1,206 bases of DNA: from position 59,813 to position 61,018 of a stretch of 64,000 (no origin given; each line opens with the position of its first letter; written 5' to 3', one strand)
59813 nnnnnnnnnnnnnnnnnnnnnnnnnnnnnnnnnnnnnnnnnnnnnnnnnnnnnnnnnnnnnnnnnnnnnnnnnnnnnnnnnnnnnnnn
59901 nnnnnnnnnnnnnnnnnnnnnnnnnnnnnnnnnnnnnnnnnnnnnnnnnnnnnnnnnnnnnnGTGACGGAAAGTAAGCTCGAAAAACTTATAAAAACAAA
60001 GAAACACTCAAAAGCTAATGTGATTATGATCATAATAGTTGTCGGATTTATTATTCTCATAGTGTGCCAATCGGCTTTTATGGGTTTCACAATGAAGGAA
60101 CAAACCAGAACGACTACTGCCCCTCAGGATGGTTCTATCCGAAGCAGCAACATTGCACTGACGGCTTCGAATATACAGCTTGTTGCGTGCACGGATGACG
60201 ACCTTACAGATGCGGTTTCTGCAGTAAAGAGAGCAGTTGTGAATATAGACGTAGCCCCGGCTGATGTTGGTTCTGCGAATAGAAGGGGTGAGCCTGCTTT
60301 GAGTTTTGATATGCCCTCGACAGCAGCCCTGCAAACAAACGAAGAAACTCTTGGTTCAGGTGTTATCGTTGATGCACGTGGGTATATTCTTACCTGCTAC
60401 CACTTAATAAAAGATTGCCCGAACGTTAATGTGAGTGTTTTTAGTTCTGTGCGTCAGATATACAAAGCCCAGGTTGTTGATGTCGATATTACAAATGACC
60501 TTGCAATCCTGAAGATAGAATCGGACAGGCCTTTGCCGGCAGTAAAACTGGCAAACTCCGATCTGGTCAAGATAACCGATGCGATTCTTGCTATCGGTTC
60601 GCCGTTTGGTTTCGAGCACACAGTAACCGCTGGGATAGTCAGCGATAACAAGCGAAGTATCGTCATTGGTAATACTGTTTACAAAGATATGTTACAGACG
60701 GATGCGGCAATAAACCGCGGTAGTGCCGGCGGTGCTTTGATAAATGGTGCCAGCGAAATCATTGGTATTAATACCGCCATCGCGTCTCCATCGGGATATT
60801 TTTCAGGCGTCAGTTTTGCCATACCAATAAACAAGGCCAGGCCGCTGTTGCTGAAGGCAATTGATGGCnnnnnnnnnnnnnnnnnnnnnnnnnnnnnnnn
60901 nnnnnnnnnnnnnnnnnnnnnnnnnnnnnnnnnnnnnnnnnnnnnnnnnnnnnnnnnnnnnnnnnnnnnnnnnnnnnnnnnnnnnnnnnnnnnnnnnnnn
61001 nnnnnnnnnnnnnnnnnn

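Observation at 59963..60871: HtrA-fold pseudoprotease: nucleophile Ser to Ala, paralleling the repurposed protease MamO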

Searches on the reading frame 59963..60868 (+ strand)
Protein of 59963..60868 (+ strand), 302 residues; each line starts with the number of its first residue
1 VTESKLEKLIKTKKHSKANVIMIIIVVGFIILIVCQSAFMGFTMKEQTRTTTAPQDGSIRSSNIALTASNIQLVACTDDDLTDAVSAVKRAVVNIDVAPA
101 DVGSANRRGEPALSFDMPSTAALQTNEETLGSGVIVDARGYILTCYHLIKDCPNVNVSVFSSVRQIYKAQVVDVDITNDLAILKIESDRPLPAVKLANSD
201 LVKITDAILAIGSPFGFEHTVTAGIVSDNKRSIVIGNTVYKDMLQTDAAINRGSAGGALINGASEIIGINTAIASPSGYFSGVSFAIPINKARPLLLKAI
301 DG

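Call 6: search_protein_families(library=pfam, proteins=[window:59963-60868:+], max_evalue=0.01)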
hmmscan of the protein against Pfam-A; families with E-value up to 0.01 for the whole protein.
window:59963-60868:+ (302 aa): 2 families
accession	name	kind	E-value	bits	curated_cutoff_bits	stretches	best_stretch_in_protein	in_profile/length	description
PF13365.12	Trypsin_2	-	1.9e-28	100.5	27.6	1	131-269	1-144/144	Trypsin-like peptidase domain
PF00089.32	Trypsin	-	1.4e-16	61.4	20.6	1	109-293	4-217/220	Trypsin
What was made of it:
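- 59963..60871 (+): Pseudoprotease gene, 302 aa. It is MamE-type, HtrA/S1C fold, with triad H-D-A. It is the positional equivalent of 'MamO*' in greigite-type magnetosome gene clusters. Pfam Trypsin_2 1.9e-28 (call 6).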

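Call 9: find_homologous_proteins(query=window:59963-60868:+, max_evalue=1e-10)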
Query window:59963-60868:+ (302 aa): 7998 proteins with E <= 1e-10 among 8000 candidates; the best 120 are listed.
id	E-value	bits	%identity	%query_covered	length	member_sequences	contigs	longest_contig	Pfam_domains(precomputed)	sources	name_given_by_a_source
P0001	7.9e-175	598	93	100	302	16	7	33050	PF13365.13,PF00089.33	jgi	-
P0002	1.1e-163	561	86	100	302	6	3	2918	PF13365.13,PF00089.33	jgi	-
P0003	1.8e-154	531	81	100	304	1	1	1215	PF13365.13,PF00089.33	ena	-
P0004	3.1e-154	530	80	100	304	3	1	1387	PF13365.13,PF00089.33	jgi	jgi:S1-C subfamily serine protease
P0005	2.3e-153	527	81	100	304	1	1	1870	PF13365.13,PF00089.33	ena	-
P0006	4.8e-151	520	82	99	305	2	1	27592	PF13365.13,PF00089.33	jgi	-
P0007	1.1e-150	518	79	100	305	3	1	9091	PF13365.13,PF00089.33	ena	-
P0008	5.9e-150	516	79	100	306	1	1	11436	PF13365.13,PF00089.33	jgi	-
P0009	6.0e-150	516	80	99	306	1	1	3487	PF13365.13,PF00089.33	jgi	-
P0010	7.4e-150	516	80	100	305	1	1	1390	PF13365.13,PF00089.33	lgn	-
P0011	1.1e-149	515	80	100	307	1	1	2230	PF13365.13,PF00089.33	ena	-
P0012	1.3e-149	515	80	100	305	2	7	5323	PF13365.13,PF00089.33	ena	-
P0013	2.2e-149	514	79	100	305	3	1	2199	PF13365.13,PF00089.33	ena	-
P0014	2.9e-149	514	79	100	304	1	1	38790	PF13365.13,PF00089.33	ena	-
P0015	3.8e-149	513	79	100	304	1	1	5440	PF13365.13,PF00089.33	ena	-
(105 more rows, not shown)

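Call 11: find_encoding_contigs(protein=window:59963-60868:+, flank=10000, max_places=4)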
Protein window:59963-60868:+ (302 aa): no gene with exactly this product is on record in the collection.
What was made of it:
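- Tried and rejected: The exact window protein is not on record in the gene index (call 11).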

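Call 14: find_related_loci(query=window:59963-60868:+, collection=genome_contigs, flank=10000)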
Query window:59963-60868:+ (302 aa) in genome_contigs; peptide patterns used: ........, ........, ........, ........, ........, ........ (x = any residue, [..] = any of these).
600 stretches matched a pattern (row limit reached: there are more); 573 encode a relative of the query (tblastn E <= 1e-3); the best 80 are kept; 80 distinct loci.
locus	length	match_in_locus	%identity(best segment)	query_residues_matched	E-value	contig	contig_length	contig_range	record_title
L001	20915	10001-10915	77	1-302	2e-156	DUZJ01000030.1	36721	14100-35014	MAG TPA_asm: Planctomycetota bacterium isolate MAG_11118_pl_115 Ga0114922_10000527, whole genome shotgun sequence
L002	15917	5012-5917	78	3-302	8e-153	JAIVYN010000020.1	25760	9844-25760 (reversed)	MAG: Candidatus Aegiribacteria sp. isolate SFP3_RS_05_5 NODE_192_length_25828_cov_5.655967, whole genome shotgun sequenc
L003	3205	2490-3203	92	1-238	2e-149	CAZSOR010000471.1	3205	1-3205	MAG TPA_asm: uncultured Pirellulales bacterium isolate binchicken_co262_305 genome assembly, contig: NODE_37646_length_3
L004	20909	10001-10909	70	1-301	2e-141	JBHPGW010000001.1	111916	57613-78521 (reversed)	Planctomycetota bacterium isolate SAG AM-311-N14 NODE_1_length_111916_cov_30.508470, whole genome shotgun sequence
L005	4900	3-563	87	116-302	2e-107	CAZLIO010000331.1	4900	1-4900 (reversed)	MAG TPA_asm: uncultured Pirellulales bacterium isolate SRP214966_co6_189 genome assembly, contig: NODE_14498_length_4900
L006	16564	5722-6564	38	16-296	1e-52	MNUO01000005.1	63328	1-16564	MAG: Candidatus Desantisbacteria bacterium CG1_02_38_46 cg1_0.2_scaffold_965_c, whole genome shotgun sequence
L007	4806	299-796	51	131-296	7e-51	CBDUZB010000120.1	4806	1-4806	MAG TPA_asm: uncultured bacterium isolate SRR21487743_metabat2_78 genome assembly, contig: ERZ25748485.9437, whole genom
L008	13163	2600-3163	45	115-301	7e-50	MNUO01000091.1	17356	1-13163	MAG: Candidatus Desantisbacteria bacterium CG1_02_38_46 cg1_0.2_scaffold_2874_c, whole genome shotgun sequence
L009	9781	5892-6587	38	79-296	1e-47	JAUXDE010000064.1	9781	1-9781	MAG: Clostridia bacterium isolate CSMAG_2843 CSMAG_2843_k119_1706305_length_9781_cov_8.0000, whole genome shotgun sequen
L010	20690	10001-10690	42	76-296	3e-44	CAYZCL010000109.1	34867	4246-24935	MAG TPA_asm: uncultured Desulfobacteraceae bacterium isolate binchicken_co219_27 genome assembly, contig: k141_1448979,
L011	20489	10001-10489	46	127-293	7e-44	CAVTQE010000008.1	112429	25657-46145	MAG: uncultured delta proteobacterium isolate MFD00709.bin.2.91 genome assembly, contig: contig_13306, whole genome shot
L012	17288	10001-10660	41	81-296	2e-43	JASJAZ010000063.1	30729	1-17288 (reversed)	MAG: Desulfobacterales bacterium isolate MO_071.B1 MO_071.c_404, whole genome shotgun sequence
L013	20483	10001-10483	49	129-293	2e-43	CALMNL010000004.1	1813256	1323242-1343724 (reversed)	MAG TPA_asm: uncultured Desulfatitalea sp. isolate SRR6284162_bin.22_CONCOCT_v1.1_MAG genome assembly, contig: ERZ795126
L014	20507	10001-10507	45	124-296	2e-42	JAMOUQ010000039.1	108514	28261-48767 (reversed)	MAG: Desulfobacteraceae bacterium isolate PIR-30_metabat1_scaf2bin.020 PIR-30_scaffold_49_c1, whole genome shotgun seque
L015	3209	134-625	48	129-296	1e-42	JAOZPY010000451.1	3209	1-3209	MAG: Desulfobacterales bacterium isolate GMC4.metabat2.280_sub GMC4_69957_length_3209_cov_7.406151, whole genome shotgun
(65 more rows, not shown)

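Call 20: search_solved_structures(query=window:59963-60868:+, max_evalue=0.001, show_alignments=2)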
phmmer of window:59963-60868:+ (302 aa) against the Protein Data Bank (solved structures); distinct sequences matched with E-value up to 0.001: 104 (the best 60 are shown).
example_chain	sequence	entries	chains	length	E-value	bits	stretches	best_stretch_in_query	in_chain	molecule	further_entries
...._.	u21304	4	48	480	3.1e-39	138.2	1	123-292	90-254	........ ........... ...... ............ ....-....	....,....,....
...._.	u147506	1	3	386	1.6e-38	135.9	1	124-293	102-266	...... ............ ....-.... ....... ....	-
8f0a_A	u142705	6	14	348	2e-36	129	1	128-296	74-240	Periplasmic serine endoprotease DegP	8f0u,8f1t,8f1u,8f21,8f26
6jjk_A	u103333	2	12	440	2.9e-36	128.5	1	128-296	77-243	Periplasmic serine endoprotease DegP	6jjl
1ky9_A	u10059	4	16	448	3e-36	128.4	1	128-296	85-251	PROTEASE DO | Periplasmic serine endoprotease DegP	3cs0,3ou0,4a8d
3mh4_A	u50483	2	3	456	3.1e-36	128.4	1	128-296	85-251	Protease do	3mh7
3otp_A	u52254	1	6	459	3.2e-36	128.4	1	128-296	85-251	Protease do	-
6jjo_A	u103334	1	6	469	3.3e-36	128.3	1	128-296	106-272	Periplasmic serine endoprotease DegP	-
1l1j_A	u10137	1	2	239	3.3e-36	128.3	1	126-296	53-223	heat shock protease HtrA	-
2zle_A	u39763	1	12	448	7.9e-36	127.1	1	128-296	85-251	Protease do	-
3mh5_A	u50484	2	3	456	8.2e-36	127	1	128-296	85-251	Protease do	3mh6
7co7_D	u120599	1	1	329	1.4e-35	126.2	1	126-296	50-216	AlgW protein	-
7co3_A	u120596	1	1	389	2.2e-35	125.6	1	125-296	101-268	AlgW protein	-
7co5_H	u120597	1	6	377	5.3e-35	124.3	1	125-296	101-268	AlgW protein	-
7co2_A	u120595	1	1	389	5.8e-35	124.2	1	125-296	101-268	AlgW protein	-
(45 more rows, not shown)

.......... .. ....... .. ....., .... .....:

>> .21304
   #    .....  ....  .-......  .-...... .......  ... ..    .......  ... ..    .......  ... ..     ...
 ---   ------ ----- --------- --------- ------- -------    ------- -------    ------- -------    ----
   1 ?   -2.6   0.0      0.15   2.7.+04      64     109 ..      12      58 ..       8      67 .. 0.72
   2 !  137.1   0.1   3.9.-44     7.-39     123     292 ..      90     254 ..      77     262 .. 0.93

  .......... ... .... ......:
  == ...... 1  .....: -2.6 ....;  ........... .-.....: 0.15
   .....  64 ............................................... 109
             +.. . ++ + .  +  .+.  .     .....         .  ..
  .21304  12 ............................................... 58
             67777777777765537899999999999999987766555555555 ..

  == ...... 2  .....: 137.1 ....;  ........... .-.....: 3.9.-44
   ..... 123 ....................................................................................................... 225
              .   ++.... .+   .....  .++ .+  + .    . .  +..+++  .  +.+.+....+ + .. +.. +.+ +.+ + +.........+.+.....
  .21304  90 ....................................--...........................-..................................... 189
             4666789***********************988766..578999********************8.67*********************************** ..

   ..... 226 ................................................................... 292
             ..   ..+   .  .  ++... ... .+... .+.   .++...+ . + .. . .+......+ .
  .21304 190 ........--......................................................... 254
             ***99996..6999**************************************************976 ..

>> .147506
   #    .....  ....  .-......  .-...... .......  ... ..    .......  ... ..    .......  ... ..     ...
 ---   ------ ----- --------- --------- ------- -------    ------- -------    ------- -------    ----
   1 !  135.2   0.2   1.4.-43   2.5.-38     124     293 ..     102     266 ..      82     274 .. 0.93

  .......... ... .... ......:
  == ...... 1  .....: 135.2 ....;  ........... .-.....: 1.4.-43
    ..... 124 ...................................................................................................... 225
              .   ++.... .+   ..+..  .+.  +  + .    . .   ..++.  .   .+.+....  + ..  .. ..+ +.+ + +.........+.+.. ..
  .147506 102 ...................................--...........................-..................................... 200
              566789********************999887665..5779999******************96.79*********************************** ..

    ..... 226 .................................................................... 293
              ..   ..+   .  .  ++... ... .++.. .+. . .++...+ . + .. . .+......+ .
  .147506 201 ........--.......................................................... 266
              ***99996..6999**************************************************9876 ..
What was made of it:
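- Best PDB sequence hits are DegP, MucD, AlgW, DegQ and DegS (call 20).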

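Call 24: search_protein_families(library=pfam, proteins=[L001:12125-12955:+, L001:13010-13426:+, L001:13658-14194:+, L001:14133-14873:+, L001:14873-15793:+, L001:16037-18928:+, L001:18944-19420:+, L001:19459-19803:+, L001:19825-20256:+, L001:1225-2373:+], max_evalue=0.001)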
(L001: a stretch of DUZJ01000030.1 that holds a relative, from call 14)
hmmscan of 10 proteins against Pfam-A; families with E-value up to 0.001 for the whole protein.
L001:12125-12955:+ (277 aa): 2 families
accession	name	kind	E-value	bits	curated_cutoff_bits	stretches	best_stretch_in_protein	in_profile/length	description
PF12787.12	EcsC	-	5.5e-38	131.4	30.4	1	14-270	4-240/240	EcsC protein family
PF05128.17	DUF697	-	0.00018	21.7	27.7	1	133-196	42-107/162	Domain of unknown function (DUF697)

L001:13010-13426:+ (139 aa): 0 families

L001:13658-14194:+ (179 aa): 3 families
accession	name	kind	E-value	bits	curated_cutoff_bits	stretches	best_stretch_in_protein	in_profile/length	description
PF17820.7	PDZ_6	-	2.7e-11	43.5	27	1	100-151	2-52/54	PDZ domain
PF13180.12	PDZ_2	-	3.6e-11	43.6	27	1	89-155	12-71/80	PDZ domain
PF00595.29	PDZ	-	1.4e-05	25.8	23.2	1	89-147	23-76/81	PDZ domain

L001:14133-14873:+ (247 aa): 3 families
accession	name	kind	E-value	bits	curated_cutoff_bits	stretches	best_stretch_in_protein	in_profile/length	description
PF17820.7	PDZ_6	-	4.8e-09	36.3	27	1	50-99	2-51/54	PDZ domain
PF13180.12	PDZ_2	-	3.1e-07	31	27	1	26-91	5-57/80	PDZ domain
PF00595.29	PDZ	-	2.1e-06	28.4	23.2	1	24-83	12-62/81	PDZ domain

L001:14873-15793:+ (307 aa): 1 family
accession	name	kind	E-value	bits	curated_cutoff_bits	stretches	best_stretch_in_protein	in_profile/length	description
PF00149.33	Metallophos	-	7e-19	69.5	21.5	1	76-248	2-190/191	Calcineurin-like phosphoesterase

L001:16037-18928:+ (964 aa): 6 families
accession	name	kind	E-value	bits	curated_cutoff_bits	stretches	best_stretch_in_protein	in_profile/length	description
PF03030.21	H_PPase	-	3.7e-215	716.9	29.7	1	315-957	1-645/645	Inorganic H+ pyrophosphatase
PF13180.12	PDZ_2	-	3e-21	75.9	27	2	81-164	3-74/80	PDZ domain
PF17820.7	PDZ_6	-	7.2e-18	64.5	27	2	217-268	1-52/54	PDZ domain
PF00595.29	PDZ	-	6.6e-17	62.1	23.2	2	76-156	7-79/81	PDZ domain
PF04495.20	GRASP55_65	-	8.5e-05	23.3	27.7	0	199-271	28-101/138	GRASP55/65 PDZ-like domain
PF12812.13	PDZ_1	-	0.00012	22.5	28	0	193-257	12-73/78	PDZ-like domain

L001:18944-19420:+ (159 aa): 0 families

L001:19459-19803:+ (115 aa): 0 families

L001:19825-20256:+ (144 aa): 0 families

L001:1225-2373:+ (383 aa): 2 families
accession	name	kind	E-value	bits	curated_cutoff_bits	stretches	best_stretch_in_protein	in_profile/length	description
PF01545.26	Cation_efflux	-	2.3e-14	54.1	26.6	1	111-300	2-195/198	Cation efflux family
PF16916.11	ZT_dimer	-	1.6e-12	47.7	26.7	1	307-380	1-73/78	Dimerisation domain of Zinc Transporter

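Call 35: search_protein_representatives(protein=window:59963-60868:+)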
Query: 302 residues. Proteins with E-value up to 0.001 (for the whole library): 88877; up to 1e-10: 41985; up to 1e-30: 2752. The best 150 are listed.
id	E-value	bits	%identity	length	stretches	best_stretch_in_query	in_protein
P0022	3.8e-149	511.8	80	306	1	1-301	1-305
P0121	3.3e-79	282.4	49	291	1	16-300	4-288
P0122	2.0e-71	257.0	61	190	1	114-300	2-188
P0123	4.1e-69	249.4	59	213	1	47-247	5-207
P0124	3.7e-62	226.6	43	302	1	19-299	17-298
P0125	9.0e-58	212.2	46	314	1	59-296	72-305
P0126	1.6e-56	208.0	46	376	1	57-299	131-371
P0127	6.5e-56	206.1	35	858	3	119-290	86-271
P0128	2.2e-55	204.3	41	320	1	25-296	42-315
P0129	2.7e-55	204.0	35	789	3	128-298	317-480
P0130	6.8e-55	202.7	39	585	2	125-291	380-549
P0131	4.5e-53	196.8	41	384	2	126-294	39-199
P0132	4.0e-52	193.7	39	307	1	22-299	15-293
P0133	4.8e-52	193.4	37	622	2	128-294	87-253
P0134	7.5e-52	192.8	43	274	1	62-299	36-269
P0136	2.5e-51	191.0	43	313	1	51-301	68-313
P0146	2.7e-46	174.5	43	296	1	49-296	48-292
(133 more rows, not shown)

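Call 39: find_encoding_contigs(protein=P0121, flank=10000, max_places=2)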
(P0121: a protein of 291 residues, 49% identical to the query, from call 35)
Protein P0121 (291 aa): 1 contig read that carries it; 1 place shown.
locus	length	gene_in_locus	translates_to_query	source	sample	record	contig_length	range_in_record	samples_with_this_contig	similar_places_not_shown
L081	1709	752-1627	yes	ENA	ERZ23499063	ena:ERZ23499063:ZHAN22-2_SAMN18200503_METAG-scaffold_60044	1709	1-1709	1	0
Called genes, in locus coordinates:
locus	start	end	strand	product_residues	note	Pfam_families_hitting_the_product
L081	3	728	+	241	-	?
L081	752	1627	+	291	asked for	PF00089:Trypsin, PF13365:Trypsin_2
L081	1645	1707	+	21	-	?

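Call 40: find_encoding_contigs(protein=P0132, flank=10000, max_places=2)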
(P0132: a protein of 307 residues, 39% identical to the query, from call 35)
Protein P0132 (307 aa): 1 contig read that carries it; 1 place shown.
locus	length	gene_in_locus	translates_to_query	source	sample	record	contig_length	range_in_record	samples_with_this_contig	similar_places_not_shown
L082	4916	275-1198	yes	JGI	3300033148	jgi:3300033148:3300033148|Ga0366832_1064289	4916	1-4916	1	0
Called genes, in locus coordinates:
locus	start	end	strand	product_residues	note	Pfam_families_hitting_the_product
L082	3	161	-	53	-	?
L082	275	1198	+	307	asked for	PF00089:Trypsin, PF13365:Trypsin_2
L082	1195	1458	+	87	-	-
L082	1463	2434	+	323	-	PF01545:Cation_efflux, PF16916:ZT_dimer (weak)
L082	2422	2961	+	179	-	PF00581:Rhodanese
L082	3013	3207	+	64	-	PF26391:MamI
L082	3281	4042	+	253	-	PF14559:TPR_19 (weak), PF14559:TPR_19 (weak), PF00515:TPR_1, PF07719:TPR_2, PF13181:TPR_8 (weak), PF13432:TPR_16 (weak), PF13414:TPR_11 (weak), PF14559:TPR_19 (weak), +10 more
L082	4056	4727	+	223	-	PF04011:LemA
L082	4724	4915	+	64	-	?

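Call 41: predict_structure(alignment_id=A1)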
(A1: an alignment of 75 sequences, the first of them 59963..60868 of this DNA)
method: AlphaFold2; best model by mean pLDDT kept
length: 302 residues; sequences in the alignment: 75
mean_pLDDT: 52.6   pTM: 0.47
mean pLDDT of the five models: 52.6, 50.5, 48.4, 47.4, 46.8
residues with pLDDT >= 90: 11; 70-90: 74; 50-70: 46; < 50: 171
segments of 3 or more residues with pLDDT < 50: 1-6, 12-15, 43-82, 101-127, 197-289
pLDDT, mean of each block of 10 residues (from residue 1): 48 53 81 73 44 29 34 41 57 67 39 33 43 80 78 77 80 81 88 58 27 28 28 42 39 39 44 34 38 75 62
secondary structure, 60 per line:
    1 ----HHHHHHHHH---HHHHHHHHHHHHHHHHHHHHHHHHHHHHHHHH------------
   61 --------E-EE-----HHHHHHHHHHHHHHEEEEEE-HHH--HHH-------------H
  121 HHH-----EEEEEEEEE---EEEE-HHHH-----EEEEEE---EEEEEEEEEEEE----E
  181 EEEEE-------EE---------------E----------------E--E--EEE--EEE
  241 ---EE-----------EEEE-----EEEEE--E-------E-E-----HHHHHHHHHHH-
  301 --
elements in order: H5-13 H17-48 H78-91 E92-97 H120-123 E129-137 E141-144 H146-149 E155-160 E164-175 E180-185 E233-235 E238-240 E257-260 E266-270 H289-299
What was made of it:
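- Tried and rejected: I used 75 close orthologs and the model was unusable (pLDDT 52.6, C-terminal barrel below 50; call 41).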

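Call 44: search_protein_families(library=ncbifam, proteins=[window:59963-60868:+], max_evalue=0.001)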
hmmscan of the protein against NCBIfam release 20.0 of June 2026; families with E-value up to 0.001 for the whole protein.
window:59963-60868:+ (302 aa): 12 families
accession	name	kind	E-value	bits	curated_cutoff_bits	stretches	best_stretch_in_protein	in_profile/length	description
TIGR02037.1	degP_htrA_DO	subfamily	1.4e-63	215.4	416.2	1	80-296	2-224/434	Do family serine endopeptidase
NF040960.1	MamE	equivalog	2.1e-53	181.9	800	1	46-299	40-293/659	magnetosome formation protease MamE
NF047968.1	SerProtHtrA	equivalog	9.2e-44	150.2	470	1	124-300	82-257/357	serine protease HtrA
NF041521.1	HhoA_HhoB_HtrA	equivalog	7.3e-43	147.1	450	1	82-294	4-218/335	HhoA/HhoB/HtrA family serine endopeptidase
TIGR02038.1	protease_degS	equivalog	1e-42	146.6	422.95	1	61-300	7-247/351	outer membrane-stress sensor serine endopeptidase DegS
NF008189.1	PRK10942.1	equivalog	1.8e-42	145.4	720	1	123-295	107-277/477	serine endoprotease DegP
NF007526.1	PRK10139.1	equivalog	2.2e-41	142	756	1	81-295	42-255/456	serine endoprotease DegQ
NF008147.1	PRK10898.1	equivalog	5.2e-41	141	408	1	59-300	6-248/352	outer membrane-stress sensor serine endopeptidase DegS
NF050055.1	SerProtHtrAMycob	equivalog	1e-34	120.3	800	1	122-293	220-400/502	serine protease HtrA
NF040961.1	MamO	equivalog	3.2e-28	98.5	800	1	93-288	78-256/648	magnetosome protein MamO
NF053637.1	SerProtHtrAspr2045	equivalog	1.8e-26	93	650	1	16-292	9-275/394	serine protease HtrA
NF033740.0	MarP_fam_protase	equivalog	3.6e-13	49.3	250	1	121-269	203-350/390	MarP family serine protease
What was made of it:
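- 59963..60871 (+): NCBIfam MamE 181.9 bits versus MamO 98.5 bits (call 44).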

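Call 48: find_encoding_contigs(protein=P0146, flank=10000, max_places=2)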
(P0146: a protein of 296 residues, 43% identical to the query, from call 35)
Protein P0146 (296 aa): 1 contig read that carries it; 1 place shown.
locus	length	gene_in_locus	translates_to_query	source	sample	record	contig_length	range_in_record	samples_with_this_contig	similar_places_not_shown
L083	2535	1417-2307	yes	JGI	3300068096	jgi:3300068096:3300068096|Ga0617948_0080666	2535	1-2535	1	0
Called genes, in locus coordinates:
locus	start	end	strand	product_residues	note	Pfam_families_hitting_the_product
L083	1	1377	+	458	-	?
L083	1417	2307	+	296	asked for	PF00089:Trypsin, PF13365:Trypsin_2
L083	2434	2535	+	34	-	?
